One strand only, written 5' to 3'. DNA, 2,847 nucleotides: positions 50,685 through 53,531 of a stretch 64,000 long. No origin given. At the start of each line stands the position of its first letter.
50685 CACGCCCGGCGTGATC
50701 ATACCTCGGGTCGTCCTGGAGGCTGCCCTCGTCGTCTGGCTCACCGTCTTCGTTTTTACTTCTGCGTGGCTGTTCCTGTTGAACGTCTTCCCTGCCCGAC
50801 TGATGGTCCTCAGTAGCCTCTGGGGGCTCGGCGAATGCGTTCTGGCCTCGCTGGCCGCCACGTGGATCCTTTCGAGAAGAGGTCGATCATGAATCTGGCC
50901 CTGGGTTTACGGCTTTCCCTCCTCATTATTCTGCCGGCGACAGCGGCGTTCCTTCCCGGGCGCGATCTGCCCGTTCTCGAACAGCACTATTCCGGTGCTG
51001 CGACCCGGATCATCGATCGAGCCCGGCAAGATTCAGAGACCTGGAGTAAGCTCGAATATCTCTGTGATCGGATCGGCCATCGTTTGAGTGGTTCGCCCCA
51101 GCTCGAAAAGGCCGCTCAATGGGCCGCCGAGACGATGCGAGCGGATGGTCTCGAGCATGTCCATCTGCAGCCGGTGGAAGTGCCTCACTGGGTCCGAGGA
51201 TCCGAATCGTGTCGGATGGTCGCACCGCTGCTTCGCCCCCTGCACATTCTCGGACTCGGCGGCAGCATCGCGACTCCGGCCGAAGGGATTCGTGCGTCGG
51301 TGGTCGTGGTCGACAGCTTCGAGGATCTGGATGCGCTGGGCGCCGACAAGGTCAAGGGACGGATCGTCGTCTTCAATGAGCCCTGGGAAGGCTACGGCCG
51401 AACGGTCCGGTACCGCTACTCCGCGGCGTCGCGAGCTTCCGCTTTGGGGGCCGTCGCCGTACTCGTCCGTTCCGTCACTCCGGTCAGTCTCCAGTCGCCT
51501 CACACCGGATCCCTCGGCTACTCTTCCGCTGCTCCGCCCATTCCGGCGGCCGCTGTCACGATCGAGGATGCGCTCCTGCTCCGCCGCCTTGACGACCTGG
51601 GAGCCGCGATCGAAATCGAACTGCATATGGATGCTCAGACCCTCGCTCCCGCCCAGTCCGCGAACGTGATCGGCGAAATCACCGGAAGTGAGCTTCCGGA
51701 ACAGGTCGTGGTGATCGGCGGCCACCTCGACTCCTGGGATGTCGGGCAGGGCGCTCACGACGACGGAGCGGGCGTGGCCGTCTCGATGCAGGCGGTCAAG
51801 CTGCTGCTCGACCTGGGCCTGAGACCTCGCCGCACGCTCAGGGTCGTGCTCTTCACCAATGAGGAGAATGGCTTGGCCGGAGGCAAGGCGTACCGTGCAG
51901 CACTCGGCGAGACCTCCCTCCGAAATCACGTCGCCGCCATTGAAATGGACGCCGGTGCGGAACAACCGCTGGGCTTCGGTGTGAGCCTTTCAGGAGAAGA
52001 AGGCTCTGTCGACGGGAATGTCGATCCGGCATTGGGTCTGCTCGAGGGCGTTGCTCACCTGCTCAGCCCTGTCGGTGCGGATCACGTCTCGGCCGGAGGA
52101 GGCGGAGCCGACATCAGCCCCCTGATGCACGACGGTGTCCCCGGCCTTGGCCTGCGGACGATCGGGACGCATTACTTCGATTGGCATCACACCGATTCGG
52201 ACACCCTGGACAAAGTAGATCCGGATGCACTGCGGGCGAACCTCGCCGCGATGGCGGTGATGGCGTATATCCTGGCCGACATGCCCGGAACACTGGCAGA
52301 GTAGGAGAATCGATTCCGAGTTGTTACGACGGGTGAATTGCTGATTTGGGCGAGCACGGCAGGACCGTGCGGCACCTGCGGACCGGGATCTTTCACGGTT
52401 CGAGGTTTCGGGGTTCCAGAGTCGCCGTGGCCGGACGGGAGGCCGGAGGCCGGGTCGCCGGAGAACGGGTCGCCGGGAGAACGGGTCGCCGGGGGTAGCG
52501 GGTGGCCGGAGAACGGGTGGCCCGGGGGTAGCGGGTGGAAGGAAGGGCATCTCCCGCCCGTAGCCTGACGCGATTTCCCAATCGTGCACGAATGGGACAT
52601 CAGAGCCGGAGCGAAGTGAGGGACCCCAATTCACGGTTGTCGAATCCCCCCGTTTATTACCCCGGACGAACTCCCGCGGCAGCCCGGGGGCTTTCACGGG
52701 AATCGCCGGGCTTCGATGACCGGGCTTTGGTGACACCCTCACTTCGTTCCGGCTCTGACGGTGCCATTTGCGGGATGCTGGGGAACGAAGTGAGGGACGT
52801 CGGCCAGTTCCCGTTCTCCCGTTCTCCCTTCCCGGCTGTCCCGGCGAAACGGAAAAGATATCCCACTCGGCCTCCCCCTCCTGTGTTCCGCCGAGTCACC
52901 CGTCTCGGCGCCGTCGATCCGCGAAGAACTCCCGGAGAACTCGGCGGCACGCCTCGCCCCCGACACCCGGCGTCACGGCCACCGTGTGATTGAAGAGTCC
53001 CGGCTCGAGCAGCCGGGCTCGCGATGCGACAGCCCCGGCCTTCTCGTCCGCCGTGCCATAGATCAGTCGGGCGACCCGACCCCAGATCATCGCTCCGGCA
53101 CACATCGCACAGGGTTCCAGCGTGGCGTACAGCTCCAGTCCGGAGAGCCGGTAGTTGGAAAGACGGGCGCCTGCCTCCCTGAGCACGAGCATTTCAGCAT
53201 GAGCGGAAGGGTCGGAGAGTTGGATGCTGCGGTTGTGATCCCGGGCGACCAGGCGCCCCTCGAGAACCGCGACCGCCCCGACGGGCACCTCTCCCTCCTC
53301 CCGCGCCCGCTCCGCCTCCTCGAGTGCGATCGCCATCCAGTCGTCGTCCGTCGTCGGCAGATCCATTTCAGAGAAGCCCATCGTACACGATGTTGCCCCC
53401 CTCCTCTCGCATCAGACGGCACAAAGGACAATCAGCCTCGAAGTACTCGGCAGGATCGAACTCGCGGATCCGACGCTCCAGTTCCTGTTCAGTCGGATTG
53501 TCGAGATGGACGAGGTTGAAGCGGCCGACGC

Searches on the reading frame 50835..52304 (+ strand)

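Call 55: search_protein_families(library=pfam, proteins=[window:50835-52304:+], max_evalue=0.01)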
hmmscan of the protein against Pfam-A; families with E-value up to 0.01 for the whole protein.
window:50835-52304:+ (489 aa): 3 families
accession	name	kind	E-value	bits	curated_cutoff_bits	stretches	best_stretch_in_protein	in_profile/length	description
PF04389.22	Peptidase_M28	-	5.6e-28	98.4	21.3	1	277-474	1-190/193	Peptidase family M28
PF01546.33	Peptidase_M20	-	3.2e-06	27.6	24.6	1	304-360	30-84/206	Peptidase family M20/M25/M40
PF02225.27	PA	-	0.00034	21.1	23.9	1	169-247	20-93/95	PA domain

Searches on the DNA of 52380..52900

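Call 48: search_rna_families(source=window, start=52380, end=52900, threshold=evalue, max_evalue=10)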
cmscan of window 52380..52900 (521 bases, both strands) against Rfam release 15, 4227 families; matches with E-value up to 10: 5.
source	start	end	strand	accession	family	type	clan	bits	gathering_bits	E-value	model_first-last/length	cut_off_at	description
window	52736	52795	+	RF01011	mir-605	Gene; miRNA;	-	21.5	98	0.12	1-82/82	no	mir-605 microRNA precursor family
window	52768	52838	+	RF03778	mir-483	Gene; miRNA;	-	16.7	60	2.4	1-75/75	no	mir-483 microRNA precursor family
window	52717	52817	-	RF04039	mir-2242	Gene; miRNA;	-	16.4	70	1.2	1-95/95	no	mir-2242 microRNA precursor family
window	52732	52801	+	RF03418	mir-3198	Gene; miRNA;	-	16.3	91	3.8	1-80/80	no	mir-3198 microRNA precursor family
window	52736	52796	+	RF04039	mir-2242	Gene; miRNA;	-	13.6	70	9.3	29-75/95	no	mir-2242 microRNA precursor family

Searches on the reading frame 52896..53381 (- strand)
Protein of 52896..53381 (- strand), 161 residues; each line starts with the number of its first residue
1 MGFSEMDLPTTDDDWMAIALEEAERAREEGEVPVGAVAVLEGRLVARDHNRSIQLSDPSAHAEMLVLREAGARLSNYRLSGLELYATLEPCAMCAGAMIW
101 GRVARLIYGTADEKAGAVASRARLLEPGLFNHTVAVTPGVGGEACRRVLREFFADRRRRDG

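Call 49: find_encoding_contigs(protein=window:52896-53381:-, flank=4000, max_places=10)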
Protein window:52896-53381:- (161 aa): 3 contigs read that carry it; 2 places shown.
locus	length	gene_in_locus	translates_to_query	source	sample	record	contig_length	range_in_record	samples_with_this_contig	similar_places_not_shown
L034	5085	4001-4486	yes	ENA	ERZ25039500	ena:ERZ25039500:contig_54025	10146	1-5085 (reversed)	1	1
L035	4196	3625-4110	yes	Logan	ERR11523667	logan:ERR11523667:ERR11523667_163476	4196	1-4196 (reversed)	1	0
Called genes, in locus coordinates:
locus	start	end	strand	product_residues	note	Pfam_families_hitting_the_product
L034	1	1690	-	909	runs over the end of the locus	PF03699:UPF0182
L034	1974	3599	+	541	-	PF20094:GWxTD_dom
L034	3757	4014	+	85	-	-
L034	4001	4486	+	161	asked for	PF00383:dCMP_cyt_deam_1, PF14437:MafB19-deam, PF14439:Bd3614-deam (faint)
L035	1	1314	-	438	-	?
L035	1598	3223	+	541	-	PF20094:GWxTD_dom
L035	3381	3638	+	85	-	-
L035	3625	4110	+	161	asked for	PF00383:dCMP_cyt_deam_1, PF14437:MafB19-deam, PF14439:Bd3614-deam (faint)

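Call 55: search_protein_families(library=pfam, proteins=[window:52896-53381:-], max_evalue=0.01)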
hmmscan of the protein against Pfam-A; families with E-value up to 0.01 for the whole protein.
window:52896-53381:- (161 aa): 4 families
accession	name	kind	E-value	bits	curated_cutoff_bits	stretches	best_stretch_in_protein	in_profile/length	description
PF14437.12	MafB19-deam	-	1.6e-30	106.3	27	1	12-157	3-142/142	MafB19-like deaminase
PF00383.29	dCMP_cyt_deam_1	-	9e-25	87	25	1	10-110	2-102/102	Cytidine and deoxycytidylate deaminase zinc-binding region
PF14439.12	Bd3614-deam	-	2.4e-05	24.7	38.5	1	58-129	33-107/113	Bd3614-like deaminase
PF18750.7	SNAD4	-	0.0098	16.4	27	0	57-98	29-71/130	Secreted Novel AID/APOBEC-like Deaminase 4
